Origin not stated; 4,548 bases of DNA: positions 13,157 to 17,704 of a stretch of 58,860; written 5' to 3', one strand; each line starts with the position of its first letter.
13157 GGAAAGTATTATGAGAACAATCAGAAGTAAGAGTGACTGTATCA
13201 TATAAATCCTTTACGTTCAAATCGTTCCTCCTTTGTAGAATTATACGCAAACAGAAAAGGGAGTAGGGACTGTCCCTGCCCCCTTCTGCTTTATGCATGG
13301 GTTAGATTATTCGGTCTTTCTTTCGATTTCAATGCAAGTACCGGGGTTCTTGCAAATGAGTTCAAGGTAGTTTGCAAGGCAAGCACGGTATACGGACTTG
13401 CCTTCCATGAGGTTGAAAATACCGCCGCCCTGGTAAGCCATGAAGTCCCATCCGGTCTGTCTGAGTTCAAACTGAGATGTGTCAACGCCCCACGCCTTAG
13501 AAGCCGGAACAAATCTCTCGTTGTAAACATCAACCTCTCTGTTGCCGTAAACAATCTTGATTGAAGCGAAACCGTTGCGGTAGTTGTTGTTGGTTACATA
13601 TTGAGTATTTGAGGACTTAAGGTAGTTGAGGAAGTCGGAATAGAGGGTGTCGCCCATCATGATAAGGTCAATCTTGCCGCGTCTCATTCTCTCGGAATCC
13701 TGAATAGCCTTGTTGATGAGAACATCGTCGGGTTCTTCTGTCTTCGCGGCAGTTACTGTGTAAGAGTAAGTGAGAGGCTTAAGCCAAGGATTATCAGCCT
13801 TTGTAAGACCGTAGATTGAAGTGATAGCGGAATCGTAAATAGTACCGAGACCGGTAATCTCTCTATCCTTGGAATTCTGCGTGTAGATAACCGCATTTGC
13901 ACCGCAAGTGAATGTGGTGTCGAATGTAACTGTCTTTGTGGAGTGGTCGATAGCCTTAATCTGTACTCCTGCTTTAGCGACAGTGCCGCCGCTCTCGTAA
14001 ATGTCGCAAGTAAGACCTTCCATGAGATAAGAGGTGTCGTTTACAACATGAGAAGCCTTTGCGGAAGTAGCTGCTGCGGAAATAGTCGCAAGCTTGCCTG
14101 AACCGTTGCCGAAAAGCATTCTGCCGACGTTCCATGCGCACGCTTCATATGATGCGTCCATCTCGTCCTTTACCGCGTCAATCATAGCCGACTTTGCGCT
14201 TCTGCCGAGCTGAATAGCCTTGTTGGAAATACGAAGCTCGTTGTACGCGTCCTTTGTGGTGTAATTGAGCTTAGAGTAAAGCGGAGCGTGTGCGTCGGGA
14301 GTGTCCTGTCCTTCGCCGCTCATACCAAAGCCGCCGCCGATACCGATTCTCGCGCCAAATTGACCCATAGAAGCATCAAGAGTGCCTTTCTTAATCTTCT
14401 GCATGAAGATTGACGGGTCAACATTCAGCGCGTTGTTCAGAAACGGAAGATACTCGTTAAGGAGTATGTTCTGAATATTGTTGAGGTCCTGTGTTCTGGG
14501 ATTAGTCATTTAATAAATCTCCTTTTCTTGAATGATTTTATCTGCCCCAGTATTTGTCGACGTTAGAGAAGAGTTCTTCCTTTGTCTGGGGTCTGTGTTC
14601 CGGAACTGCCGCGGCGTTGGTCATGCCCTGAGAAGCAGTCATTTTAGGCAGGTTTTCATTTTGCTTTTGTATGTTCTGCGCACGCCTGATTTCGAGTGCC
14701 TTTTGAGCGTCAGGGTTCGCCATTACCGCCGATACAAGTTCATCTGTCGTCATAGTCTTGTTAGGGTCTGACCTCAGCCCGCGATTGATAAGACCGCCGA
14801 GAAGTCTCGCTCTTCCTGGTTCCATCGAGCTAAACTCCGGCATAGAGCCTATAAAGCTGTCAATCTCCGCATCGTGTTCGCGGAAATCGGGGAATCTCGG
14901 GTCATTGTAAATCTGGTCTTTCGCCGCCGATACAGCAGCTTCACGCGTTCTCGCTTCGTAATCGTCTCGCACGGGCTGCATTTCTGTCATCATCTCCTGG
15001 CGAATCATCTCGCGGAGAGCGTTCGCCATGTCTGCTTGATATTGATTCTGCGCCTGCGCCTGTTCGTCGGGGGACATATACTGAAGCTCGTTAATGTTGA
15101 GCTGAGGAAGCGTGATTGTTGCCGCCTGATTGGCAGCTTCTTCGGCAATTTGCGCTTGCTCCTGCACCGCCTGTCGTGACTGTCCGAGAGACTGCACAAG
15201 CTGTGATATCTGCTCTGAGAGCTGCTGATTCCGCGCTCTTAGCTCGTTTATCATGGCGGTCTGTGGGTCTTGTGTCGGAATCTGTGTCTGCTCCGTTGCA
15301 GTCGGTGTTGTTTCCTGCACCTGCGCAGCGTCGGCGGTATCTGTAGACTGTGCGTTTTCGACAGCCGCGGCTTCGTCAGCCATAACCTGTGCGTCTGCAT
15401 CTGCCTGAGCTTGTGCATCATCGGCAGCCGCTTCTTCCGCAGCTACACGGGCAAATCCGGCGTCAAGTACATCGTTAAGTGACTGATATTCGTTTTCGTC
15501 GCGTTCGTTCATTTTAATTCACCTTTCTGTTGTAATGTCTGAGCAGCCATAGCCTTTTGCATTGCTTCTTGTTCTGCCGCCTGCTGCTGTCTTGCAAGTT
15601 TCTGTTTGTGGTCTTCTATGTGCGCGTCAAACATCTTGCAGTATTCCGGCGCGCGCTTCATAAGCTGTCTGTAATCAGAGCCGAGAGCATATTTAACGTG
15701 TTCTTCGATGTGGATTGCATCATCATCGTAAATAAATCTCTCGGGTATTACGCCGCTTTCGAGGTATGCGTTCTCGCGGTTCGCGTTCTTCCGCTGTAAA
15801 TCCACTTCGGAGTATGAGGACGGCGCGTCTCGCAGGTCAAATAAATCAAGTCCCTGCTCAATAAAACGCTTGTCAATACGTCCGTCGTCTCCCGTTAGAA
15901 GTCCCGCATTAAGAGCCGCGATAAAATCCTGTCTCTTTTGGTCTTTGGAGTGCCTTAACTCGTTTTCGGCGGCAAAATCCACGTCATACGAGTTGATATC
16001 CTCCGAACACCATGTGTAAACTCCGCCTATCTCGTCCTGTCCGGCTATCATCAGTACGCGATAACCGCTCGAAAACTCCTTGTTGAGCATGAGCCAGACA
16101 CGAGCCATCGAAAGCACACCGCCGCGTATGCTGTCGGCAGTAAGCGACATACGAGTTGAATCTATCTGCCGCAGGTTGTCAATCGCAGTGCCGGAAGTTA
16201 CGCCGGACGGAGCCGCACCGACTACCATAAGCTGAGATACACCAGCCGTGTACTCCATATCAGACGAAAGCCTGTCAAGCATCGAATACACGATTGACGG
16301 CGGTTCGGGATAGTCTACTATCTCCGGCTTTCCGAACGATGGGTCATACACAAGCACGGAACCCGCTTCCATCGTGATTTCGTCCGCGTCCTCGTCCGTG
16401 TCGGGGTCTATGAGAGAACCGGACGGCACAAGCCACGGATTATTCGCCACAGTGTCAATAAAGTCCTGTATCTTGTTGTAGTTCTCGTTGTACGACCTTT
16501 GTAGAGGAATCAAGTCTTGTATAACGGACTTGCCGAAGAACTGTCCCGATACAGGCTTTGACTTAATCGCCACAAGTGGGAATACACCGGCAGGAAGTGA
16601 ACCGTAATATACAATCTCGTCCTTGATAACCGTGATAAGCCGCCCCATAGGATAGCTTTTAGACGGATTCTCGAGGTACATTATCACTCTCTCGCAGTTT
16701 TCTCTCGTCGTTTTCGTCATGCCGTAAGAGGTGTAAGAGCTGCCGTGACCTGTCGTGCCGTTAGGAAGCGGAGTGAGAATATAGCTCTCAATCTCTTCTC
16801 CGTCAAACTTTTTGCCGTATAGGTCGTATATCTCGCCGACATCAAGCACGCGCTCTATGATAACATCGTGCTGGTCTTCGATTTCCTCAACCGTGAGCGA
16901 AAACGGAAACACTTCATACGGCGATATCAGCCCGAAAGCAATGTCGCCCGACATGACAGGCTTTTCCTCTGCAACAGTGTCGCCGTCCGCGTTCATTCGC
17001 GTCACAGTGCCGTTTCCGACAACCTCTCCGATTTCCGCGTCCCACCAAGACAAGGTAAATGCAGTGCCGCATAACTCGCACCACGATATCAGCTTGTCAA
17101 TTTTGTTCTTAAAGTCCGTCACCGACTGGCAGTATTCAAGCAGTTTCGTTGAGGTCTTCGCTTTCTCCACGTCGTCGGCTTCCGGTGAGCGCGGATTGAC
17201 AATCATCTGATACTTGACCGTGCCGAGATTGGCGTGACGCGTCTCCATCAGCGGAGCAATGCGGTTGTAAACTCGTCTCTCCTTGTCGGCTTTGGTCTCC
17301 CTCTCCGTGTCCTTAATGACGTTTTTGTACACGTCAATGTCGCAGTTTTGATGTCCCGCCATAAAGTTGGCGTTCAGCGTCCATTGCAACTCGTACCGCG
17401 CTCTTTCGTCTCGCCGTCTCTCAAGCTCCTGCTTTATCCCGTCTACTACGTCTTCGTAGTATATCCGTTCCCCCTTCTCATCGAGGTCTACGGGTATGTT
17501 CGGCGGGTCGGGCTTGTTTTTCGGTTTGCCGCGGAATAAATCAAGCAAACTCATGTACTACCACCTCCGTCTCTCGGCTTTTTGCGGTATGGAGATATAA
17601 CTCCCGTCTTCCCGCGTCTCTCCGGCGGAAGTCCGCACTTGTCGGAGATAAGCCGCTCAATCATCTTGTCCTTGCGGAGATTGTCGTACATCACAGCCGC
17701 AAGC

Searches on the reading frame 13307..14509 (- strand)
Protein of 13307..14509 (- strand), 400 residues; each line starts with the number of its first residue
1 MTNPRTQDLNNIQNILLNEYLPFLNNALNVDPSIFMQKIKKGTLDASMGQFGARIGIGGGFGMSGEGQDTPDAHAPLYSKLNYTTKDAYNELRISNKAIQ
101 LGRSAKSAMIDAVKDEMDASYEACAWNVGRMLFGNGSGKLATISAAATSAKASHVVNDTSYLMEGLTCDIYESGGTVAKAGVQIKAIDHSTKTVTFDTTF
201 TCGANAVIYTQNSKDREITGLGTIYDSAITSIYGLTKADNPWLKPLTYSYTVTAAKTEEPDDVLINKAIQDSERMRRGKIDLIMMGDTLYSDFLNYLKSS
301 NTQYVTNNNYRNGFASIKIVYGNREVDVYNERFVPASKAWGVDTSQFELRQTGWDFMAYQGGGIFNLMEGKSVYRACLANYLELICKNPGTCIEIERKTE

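Call 12: search_protein_families(library=phrogs, proteins=[window:13307-14509:-], max_evalue=0.001)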
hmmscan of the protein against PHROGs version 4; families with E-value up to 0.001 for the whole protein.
window:13307-14509:- (400 aa): 2 families
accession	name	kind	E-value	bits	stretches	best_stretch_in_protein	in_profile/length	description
phrog_14242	-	head and packaging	1.6e-32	113.7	1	7-388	3-378/396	major head protein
phrog_18160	-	unknown function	0.00099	19.7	0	76-153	100-182/185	-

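Call 51: search_protein_families(library=pfam, proteins=[window:13307-14509:-], max_evalue=0.01)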
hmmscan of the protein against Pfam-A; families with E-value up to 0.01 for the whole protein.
window:13307-14509:- (400 aa): 1 family
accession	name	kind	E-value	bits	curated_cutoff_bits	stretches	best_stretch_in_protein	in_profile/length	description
PF17236.8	SU10_MCP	-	0.0026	17.7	24.1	1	215-350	137-250/292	SU10 major capsid protein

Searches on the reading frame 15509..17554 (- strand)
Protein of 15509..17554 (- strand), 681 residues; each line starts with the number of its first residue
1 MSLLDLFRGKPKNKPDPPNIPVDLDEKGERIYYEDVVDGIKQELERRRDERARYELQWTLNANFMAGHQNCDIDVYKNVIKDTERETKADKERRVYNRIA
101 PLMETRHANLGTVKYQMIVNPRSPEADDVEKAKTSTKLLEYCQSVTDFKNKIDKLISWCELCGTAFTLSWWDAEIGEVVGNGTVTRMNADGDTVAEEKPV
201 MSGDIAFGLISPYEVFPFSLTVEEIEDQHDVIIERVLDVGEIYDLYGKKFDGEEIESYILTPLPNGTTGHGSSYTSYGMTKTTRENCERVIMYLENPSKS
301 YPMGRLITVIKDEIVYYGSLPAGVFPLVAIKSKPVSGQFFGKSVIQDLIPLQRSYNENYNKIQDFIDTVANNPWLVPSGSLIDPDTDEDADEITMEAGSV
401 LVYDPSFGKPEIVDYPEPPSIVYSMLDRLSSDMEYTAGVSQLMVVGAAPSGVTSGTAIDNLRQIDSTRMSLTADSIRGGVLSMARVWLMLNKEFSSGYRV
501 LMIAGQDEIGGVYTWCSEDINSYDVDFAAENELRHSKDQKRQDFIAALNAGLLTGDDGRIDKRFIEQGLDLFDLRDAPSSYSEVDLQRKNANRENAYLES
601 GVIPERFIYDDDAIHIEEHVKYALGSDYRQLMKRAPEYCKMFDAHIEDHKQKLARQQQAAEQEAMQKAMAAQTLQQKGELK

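Call 12: search_protein_families(library=phrogs, proteins=[window:15509-17554:-], max_evalue=0.001)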
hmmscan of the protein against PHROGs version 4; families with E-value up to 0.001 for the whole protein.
window:15509-17554:- (681 aa): 3 families
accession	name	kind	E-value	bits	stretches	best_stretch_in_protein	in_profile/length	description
phrog_156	-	head and packaging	2.3e-20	73.6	1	40-675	15-602/681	portal protein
phrog_1216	-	head and packaging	7.9e-08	32.3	1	307-502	321-520/714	portal protein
phrog_332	-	connector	1e-05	25.1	1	298-435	234-368/560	head-tail adaptor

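Call 51: search_protein_families(library=pfam, proteins=[window:15509-17554:-], max_evalue=0.01)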
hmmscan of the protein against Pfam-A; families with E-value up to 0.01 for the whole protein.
window:15509-17554:- (681 aa): 3 families
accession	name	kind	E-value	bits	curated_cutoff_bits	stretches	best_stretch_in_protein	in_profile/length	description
PF16510.12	P22_portal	-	1.6e-16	60.4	26.1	1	311-508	259-458/594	Phage P22-like portal protein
PF23899.1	SU10_portal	-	4.5e-06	25.8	30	1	325-506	312-489/593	Phage SU10 portal protein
PF05133.19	SPP1_portal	-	0.0014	18.1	25.5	0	343-487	201-341/416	Phage portal protein, SPP1 Gp6-like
